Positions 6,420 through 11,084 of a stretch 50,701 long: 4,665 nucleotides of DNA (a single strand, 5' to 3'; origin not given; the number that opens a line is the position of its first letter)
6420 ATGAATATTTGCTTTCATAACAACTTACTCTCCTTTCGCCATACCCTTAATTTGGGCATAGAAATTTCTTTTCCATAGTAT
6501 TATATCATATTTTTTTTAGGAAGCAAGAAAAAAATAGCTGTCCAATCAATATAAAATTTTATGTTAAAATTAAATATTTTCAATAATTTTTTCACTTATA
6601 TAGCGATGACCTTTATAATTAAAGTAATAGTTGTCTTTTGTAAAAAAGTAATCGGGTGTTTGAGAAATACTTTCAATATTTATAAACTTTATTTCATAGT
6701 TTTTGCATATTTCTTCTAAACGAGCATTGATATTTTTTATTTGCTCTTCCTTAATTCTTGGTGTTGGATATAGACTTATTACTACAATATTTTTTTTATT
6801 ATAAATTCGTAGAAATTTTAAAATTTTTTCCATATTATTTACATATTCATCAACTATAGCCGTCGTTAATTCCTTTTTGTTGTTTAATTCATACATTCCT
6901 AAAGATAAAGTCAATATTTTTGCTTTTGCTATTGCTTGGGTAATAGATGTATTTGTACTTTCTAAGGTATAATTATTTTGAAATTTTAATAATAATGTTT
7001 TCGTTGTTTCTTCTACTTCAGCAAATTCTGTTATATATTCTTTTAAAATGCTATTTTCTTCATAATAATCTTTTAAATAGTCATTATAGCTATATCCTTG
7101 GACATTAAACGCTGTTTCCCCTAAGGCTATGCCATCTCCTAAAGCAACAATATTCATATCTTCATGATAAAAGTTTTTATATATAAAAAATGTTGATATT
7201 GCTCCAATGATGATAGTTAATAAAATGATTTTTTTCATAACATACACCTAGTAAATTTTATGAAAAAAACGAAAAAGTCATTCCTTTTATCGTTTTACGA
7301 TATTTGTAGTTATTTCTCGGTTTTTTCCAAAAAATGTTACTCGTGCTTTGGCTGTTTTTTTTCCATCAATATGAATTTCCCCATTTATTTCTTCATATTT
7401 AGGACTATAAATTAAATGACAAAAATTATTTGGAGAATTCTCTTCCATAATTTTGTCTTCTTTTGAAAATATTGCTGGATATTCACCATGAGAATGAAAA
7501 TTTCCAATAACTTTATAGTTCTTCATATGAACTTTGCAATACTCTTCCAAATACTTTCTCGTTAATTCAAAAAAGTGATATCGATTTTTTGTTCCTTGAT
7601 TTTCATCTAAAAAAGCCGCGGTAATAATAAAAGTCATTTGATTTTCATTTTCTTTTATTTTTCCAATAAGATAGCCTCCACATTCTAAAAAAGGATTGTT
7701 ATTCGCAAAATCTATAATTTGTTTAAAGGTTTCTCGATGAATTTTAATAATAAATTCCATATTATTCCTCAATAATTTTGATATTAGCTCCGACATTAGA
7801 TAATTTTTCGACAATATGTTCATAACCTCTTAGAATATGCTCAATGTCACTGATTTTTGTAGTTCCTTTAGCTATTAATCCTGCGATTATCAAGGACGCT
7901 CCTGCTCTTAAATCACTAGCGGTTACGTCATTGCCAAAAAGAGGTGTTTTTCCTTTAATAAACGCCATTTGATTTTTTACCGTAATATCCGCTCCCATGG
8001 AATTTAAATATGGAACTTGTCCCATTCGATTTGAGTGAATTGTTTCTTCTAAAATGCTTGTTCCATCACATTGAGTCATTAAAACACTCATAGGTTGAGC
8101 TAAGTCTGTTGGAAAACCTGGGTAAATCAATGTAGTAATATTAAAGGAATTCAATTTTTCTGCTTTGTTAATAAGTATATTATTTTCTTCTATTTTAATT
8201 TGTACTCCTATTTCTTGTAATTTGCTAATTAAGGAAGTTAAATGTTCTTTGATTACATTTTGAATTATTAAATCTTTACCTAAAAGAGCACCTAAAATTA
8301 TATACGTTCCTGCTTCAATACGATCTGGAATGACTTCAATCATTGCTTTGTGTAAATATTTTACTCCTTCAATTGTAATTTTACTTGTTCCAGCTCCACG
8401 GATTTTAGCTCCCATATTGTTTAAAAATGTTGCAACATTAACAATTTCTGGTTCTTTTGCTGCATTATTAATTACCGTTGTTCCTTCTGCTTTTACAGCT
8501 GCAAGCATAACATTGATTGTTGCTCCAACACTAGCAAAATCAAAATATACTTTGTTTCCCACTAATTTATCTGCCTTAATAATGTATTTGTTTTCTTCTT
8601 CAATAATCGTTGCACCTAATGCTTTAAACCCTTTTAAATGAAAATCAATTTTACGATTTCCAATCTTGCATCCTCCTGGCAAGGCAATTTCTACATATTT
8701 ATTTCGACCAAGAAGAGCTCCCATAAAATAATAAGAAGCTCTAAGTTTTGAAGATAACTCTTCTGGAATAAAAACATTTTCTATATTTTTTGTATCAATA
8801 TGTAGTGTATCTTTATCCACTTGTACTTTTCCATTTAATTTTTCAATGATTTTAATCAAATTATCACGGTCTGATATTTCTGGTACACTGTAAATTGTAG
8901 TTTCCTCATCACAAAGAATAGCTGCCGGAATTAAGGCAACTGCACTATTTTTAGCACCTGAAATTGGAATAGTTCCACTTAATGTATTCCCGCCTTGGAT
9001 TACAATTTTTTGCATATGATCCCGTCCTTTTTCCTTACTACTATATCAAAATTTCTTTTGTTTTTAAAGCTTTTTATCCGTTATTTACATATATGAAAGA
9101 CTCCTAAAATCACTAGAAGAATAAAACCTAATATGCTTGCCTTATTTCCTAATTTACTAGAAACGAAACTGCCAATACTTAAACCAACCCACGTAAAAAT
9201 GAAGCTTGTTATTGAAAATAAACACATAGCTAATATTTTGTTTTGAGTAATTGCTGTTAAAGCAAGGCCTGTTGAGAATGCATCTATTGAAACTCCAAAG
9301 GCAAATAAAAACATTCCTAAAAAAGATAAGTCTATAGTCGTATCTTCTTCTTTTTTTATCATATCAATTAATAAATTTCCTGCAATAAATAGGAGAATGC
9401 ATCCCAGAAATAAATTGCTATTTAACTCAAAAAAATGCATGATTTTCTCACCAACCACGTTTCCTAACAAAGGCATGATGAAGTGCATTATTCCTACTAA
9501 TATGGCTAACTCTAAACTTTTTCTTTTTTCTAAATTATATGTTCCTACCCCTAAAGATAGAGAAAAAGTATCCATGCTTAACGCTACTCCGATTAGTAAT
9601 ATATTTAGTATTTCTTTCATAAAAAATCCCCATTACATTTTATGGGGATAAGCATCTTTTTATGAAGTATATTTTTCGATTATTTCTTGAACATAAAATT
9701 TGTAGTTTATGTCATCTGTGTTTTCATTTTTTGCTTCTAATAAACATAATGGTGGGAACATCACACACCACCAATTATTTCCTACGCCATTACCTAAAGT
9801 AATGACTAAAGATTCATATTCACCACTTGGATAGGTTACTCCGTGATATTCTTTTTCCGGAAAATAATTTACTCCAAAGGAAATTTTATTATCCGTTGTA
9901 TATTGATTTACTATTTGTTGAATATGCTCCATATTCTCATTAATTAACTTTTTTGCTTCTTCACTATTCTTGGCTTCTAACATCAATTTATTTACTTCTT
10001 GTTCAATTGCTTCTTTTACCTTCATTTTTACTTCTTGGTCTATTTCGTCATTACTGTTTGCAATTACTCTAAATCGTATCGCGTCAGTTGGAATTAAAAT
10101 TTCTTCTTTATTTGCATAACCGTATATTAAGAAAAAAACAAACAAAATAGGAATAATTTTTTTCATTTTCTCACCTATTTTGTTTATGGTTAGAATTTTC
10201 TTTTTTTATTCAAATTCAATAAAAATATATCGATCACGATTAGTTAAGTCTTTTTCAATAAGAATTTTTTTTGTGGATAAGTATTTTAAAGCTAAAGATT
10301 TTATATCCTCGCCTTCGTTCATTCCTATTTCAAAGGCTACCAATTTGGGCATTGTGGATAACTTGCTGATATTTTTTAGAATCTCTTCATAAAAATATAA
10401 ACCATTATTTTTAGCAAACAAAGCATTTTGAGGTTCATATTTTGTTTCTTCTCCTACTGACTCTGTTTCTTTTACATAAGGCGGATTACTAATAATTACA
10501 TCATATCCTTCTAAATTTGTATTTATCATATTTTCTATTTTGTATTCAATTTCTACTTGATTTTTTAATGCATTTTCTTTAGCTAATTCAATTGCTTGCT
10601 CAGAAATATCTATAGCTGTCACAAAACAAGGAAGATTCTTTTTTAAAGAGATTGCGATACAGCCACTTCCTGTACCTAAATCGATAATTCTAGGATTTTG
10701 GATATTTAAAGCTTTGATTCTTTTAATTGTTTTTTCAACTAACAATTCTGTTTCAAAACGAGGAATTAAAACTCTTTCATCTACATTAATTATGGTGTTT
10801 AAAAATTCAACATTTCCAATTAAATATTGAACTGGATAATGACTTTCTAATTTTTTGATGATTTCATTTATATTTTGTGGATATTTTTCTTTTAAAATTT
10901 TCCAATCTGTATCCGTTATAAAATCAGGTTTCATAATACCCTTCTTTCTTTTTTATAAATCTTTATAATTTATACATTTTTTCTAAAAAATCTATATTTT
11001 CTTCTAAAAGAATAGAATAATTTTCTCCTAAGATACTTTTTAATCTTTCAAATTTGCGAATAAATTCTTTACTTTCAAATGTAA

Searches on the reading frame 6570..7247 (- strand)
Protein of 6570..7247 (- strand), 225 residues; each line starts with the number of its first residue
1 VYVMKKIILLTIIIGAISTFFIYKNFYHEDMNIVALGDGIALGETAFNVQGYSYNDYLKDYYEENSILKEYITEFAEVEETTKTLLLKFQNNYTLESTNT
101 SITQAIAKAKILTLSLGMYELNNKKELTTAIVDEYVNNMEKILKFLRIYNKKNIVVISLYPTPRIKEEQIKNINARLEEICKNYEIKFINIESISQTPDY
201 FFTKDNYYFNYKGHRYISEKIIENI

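Call 56: search_protein_families(library=pfam, max_evalue=1, proteins=[window:6570-7247:-])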
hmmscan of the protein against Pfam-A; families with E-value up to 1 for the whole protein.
window:6570-7247:- (225 aa): 2 families
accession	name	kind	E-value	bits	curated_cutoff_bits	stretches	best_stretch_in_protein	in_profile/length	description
PF00657.28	Lipase_GDSL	-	9.8e-07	29.6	23.6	1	33-221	1-208/208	GDSL-like Lipase/Acylhydrolase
PF13472.12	Lipase_GDSL_2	-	4.2e-05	24.5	32.9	1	35-215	1-177/178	GDSL-like Lipase/Acylhydrolase family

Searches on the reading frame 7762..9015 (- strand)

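Call 56: search_protein_families(library=pfam, max_evalue=1, proteins=[window:7762-9015:-])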
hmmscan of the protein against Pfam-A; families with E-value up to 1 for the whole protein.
window:7762-9015:- (417 aa): 3 families
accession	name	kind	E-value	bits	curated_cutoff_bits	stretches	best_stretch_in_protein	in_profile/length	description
PF00275.25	EPSP_synthase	-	2.7e-85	287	22.8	1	7-405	2-417/417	EPSP synthase (3-phosphoshikimate 1-carboxyvinyltransferase)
PF00107.32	ADH_zinc_N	-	0.0021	18.5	31.8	1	129-209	29-113/129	Zinc-binding dehydrogenase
PF00533.33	BRCT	-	0.007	17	21.3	1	48-78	19-51/78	BRCA1 C Terminus (BRCT) domain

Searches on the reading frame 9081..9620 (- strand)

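Call 56: search_protein_families(library=pfam, max_evalue=1, proteins=[window:9081-9620:-])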
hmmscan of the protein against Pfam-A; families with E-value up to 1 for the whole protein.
window:9081-9620:- (179 aa): 1 family
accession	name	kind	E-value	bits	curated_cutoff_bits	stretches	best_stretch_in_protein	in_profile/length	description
PF02659.21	Mntp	-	6.8e-27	94.6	24.4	1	30-174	2-149/152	Putative manganese efflux pump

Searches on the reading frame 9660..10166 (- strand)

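Call 56: search_protein_families(library=pfam, max_evalue=1, proteins=[window:9660-10166:-])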
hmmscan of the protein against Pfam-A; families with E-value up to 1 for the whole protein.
window:9660-10166:- (168 aa): 8 families
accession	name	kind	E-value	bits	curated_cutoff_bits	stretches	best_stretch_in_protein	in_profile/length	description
PF09551.15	Spore_II_R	-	3.5e-39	134.6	25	1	28-146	3-127/128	Stage II sporulation protein R (spore_II_R)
PF08696.17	Dna2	-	0.0027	17.9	22.4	1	40-94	105-159/204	DNA replication factor Dna2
PF01434.24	Peptidase_M41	-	0.024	15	29.9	1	40-88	130-176/191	Peptidase family M41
PF18146.6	CinA_KH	-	0.03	14.8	27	1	61-89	42-70/73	Damage-inducible protein CinA KH domain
PF25434.1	NUCB1_N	-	0.042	14.5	27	1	30-83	64-117/140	NUCB1-like, N-terminal domain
PF07739.18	TipAS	-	0.047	14.6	23.8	1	40-95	26-83/117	TipAS antibiotic-recognition domain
PF14005.11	YpjP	-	0.11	13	27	1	40-100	28-93/134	YpjP-like protein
PF16485.10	PLN_propep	-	0.27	11.5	28.1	0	65-89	15-38/43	Protealysin propeptide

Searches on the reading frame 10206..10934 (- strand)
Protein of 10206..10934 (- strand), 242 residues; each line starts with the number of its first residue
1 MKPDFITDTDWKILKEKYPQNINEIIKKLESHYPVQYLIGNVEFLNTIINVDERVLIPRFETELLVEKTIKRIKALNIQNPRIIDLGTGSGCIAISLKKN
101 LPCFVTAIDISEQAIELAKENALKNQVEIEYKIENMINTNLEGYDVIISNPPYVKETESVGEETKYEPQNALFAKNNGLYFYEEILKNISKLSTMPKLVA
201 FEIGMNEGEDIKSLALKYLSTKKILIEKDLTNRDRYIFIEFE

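Call 13: search_protein_families(library=pfam, proteins=[window:10206-10934:-])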
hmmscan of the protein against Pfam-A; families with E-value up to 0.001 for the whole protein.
window:10206-10934:- (242 aa): 11 families
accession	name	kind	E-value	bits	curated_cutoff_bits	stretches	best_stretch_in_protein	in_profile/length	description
PF05175.20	MTS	-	4.5e-17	62.6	23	1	72-158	30-113/170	Methyltransferase small domain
PF06325.19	PrmA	-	4.1e-12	46.6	22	1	71-150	153-233/296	Ribosomal protein L11 methyltransferase (PrmA)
PF13847.12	Methyltransf_31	-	2.7e-11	43.8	27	1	81-192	5-100/145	Methyltransferase domain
PF13649.12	Methyltransf_25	-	2.8e-10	41.2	27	1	83-150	1-71/97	Methyltransferase domain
PF01170.24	UPF0020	-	4.1e-07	30.3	22.3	1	105-163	79-141/197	RMKL-like, methyltransferase domain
PF08241.18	Methyltransf_11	-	5.8e-07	30.5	21.2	1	85-150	2-67/95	Methyltransferase domain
PF08242.18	Methyltransf_12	-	1.3e-06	29.5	30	1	84-150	1-72/98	Methyltransferase domain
PF07669.17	Eco57I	-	6.6e-06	26.8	25.3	1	120-189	49-124/171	Eco57I restriction-modification methylase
PF13489.12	Methyltransf_23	-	2e-05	24.8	27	1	66-149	9-87/164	Methyltransferase domain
PF10294.15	Methyltransf_16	-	0.00013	22.2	21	1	65-133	32-100/174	Lysine methyltransferase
PF05971.18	Methyltransf_10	-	0.00019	21.3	23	1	79-170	102-204/299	RNA methyltransferase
